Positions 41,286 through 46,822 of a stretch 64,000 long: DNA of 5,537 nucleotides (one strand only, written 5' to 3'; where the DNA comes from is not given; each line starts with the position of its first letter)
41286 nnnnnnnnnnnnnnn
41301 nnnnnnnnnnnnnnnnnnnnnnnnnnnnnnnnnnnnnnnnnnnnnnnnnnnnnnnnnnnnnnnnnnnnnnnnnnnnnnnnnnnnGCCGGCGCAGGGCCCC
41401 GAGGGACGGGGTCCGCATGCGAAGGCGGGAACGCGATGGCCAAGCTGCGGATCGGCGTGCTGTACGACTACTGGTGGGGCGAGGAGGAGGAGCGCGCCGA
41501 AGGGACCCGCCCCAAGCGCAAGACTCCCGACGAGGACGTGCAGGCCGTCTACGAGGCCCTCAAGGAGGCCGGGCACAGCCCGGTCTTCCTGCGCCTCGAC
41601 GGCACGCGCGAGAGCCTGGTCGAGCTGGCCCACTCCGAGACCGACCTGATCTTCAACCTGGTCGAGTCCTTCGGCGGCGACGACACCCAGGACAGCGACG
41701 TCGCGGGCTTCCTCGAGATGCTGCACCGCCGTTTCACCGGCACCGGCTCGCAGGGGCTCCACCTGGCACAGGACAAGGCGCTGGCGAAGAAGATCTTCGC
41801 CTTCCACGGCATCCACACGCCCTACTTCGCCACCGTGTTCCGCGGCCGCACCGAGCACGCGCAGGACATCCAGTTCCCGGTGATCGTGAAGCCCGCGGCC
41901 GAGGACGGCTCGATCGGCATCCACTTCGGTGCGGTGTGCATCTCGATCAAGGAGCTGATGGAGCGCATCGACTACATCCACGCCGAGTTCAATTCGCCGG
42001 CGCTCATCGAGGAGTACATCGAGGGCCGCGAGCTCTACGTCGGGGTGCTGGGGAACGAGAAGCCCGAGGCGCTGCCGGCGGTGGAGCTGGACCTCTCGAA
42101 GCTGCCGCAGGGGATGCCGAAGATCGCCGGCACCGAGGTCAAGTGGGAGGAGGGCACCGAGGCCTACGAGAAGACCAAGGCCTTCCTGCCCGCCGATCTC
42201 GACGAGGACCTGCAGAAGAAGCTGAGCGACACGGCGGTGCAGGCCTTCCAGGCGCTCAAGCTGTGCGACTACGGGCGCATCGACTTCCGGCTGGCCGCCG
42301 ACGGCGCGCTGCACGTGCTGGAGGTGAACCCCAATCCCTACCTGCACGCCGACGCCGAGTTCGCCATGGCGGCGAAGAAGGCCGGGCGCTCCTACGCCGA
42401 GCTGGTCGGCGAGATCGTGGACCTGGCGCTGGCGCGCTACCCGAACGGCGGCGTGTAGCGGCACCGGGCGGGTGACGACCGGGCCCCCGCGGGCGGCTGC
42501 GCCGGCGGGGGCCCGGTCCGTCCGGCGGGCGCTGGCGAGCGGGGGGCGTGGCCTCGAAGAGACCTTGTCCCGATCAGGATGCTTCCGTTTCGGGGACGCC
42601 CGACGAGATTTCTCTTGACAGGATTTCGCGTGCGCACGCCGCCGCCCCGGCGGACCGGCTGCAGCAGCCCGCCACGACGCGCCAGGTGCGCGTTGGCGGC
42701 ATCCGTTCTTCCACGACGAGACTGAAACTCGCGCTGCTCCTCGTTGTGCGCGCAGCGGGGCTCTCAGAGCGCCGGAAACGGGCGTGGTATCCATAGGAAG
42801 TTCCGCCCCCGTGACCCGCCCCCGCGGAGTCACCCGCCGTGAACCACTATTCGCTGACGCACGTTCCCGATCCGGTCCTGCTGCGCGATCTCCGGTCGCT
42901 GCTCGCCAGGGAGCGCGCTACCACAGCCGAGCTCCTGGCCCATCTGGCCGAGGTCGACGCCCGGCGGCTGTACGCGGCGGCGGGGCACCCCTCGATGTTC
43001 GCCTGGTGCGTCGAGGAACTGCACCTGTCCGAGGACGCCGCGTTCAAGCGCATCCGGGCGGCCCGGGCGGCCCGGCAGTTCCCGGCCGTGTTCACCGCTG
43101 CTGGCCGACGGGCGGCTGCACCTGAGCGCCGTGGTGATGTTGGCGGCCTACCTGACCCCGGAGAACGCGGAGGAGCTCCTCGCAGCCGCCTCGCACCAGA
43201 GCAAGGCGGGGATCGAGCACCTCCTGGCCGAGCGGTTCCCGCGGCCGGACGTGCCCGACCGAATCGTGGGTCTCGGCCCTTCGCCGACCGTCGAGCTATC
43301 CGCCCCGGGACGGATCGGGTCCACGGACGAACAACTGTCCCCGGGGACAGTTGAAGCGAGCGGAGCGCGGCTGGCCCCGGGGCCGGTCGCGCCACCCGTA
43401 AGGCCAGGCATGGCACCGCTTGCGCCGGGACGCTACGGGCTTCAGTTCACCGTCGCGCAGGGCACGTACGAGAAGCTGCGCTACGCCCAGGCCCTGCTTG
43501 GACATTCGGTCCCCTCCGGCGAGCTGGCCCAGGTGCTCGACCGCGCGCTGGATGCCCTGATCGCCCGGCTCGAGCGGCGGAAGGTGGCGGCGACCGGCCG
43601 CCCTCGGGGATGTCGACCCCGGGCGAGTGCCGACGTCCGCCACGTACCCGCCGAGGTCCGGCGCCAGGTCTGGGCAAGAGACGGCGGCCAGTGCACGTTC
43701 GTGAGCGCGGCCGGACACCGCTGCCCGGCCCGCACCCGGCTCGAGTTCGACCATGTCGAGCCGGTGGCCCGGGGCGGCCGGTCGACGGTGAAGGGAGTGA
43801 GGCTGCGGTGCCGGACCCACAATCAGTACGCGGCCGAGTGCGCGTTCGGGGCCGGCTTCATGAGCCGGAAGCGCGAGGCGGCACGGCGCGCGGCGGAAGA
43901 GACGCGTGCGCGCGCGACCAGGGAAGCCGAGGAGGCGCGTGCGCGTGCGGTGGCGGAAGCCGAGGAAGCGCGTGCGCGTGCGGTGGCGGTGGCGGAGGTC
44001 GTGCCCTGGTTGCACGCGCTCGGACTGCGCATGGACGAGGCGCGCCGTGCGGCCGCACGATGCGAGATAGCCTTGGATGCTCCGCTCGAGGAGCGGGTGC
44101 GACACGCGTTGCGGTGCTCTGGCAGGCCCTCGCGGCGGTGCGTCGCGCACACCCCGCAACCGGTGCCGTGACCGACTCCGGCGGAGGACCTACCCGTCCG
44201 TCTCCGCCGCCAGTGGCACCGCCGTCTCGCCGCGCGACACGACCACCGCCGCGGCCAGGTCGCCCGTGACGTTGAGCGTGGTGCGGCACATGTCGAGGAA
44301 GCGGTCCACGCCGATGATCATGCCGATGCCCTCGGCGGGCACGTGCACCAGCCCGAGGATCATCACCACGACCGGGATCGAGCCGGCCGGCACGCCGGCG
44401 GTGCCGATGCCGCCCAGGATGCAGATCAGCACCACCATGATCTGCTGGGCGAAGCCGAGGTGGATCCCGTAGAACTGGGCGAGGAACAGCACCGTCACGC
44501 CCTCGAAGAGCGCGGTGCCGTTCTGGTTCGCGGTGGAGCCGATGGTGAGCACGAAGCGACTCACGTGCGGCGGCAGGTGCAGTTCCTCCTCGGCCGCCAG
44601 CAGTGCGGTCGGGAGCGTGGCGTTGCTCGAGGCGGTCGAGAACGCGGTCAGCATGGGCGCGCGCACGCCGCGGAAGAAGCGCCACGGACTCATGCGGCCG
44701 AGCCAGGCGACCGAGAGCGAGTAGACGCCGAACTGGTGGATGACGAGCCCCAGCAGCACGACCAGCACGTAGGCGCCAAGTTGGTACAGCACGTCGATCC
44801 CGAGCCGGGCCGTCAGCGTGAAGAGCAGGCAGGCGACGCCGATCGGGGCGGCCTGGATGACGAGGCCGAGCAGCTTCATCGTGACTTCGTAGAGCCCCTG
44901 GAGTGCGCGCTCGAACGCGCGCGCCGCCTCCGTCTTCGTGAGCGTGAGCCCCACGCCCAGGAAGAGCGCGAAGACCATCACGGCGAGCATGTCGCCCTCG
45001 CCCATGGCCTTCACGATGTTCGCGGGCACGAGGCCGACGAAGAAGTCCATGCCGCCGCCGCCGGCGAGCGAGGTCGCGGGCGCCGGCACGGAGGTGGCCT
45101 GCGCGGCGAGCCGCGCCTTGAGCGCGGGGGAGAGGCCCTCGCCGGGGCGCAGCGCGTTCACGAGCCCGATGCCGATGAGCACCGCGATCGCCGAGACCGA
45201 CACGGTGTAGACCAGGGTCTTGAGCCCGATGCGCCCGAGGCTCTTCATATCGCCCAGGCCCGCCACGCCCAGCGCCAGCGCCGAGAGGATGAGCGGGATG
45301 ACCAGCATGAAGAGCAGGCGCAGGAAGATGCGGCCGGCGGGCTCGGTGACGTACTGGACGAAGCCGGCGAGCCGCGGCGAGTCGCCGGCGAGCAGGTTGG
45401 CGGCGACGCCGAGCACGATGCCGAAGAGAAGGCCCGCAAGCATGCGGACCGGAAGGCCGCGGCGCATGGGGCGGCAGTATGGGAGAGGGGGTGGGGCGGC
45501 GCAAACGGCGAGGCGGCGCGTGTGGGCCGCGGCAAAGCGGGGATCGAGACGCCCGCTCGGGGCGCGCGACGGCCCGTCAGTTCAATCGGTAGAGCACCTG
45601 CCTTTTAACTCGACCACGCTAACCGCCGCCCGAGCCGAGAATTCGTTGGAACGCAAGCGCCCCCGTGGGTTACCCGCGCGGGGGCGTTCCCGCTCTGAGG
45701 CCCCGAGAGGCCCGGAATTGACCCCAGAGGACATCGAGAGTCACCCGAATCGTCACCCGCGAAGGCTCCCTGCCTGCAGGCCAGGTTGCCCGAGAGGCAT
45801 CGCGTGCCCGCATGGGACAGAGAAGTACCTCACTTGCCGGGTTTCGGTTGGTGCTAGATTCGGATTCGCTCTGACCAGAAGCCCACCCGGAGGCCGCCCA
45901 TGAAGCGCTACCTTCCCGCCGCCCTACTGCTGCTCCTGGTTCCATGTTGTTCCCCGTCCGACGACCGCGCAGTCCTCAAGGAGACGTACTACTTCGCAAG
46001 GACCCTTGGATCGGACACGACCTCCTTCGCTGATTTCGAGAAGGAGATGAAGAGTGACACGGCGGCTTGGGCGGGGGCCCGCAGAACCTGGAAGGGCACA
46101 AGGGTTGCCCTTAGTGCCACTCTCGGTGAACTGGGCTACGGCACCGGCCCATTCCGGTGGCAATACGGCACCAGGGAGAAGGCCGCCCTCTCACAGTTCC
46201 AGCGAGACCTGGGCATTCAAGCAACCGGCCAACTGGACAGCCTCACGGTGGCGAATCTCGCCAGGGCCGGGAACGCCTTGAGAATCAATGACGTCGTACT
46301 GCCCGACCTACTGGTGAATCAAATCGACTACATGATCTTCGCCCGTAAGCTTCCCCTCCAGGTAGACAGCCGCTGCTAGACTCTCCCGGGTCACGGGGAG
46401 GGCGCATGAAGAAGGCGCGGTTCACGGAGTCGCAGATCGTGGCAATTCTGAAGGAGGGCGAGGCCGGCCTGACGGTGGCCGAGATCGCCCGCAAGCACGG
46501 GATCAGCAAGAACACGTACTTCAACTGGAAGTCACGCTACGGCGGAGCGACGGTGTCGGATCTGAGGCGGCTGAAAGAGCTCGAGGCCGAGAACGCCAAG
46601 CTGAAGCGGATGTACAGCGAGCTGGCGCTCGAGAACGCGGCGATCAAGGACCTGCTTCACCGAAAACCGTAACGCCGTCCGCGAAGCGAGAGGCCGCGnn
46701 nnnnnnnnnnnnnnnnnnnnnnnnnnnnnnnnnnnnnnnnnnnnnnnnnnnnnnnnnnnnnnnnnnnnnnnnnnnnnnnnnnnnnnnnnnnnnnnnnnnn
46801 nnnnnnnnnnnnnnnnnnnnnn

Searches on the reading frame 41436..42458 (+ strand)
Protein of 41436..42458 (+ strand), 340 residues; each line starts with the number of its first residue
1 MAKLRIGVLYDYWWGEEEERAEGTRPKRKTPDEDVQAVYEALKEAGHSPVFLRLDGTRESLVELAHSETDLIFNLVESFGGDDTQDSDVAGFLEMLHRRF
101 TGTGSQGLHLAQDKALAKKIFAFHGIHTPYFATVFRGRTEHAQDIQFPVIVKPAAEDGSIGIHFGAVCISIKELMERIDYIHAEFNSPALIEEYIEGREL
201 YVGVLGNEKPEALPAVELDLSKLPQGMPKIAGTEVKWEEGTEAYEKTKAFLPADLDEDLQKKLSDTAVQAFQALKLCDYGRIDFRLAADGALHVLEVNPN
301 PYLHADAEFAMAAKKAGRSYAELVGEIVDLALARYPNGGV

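Call 46: search_protein_families(library=pfam, proteins=[window:41436-42458:+])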
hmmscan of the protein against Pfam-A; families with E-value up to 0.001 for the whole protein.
window:41436-42458:+ (340 aa): 5 families
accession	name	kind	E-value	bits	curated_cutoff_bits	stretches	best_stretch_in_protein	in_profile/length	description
PF07478.18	Dala_Dala_lig_C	-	1.5e-31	110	24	1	140-328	21-203/204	D-ala D-ala ligase C-terminus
PF13535.11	ATP-grasp_4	-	7.8e-07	29.3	27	1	145-299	1-150/160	ATP-grasp domain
PF02786.22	CPSase_L_D2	-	1.7e-06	28.1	19.8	0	139-213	31-108/211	Carbamoyl-phosphate synthase L chain, ATP binding domain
PF02655.19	ATP-grasp_3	-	2.5e-06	28.1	23.2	1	111-299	1-155/160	ATP-grasp domain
PF08443.16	RimK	-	0.00052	20.1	21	0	111-197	1-84/188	RimK-like ATP-grasp domain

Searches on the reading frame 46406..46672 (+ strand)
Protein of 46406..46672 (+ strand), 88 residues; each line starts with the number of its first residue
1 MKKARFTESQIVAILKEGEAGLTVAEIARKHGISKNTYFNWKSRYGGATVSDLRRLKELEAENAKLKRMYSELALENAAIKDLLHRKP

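Call 46: search_protein_families(library=pfam, proteins=[window:46406-46672:+])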
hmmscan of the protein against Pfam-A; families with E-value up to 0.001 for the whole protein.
window:46406-46672:+ (88 aa): 4 families
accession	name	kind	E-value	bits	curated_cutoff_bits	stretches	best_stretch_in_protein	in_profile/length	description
PF01527.26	HTH_Tnp_1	-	7.1e-24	84.3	24.1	1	1-70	1-74/75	Transposase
PF13384.12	HTH_23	-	1.5e-08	34.6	24.6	1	13-47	9-45/50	Homeodomain-like domain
PF13551.12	HTH_29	-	0.00014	22.3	28.1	1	10-45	3-36/64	Winged helix-turn helix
PF06056.18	Terminase_5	-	0.00024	21.4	20.3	1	21-56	13-48/58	Putative ATPase subunit of terminase (gpP-like)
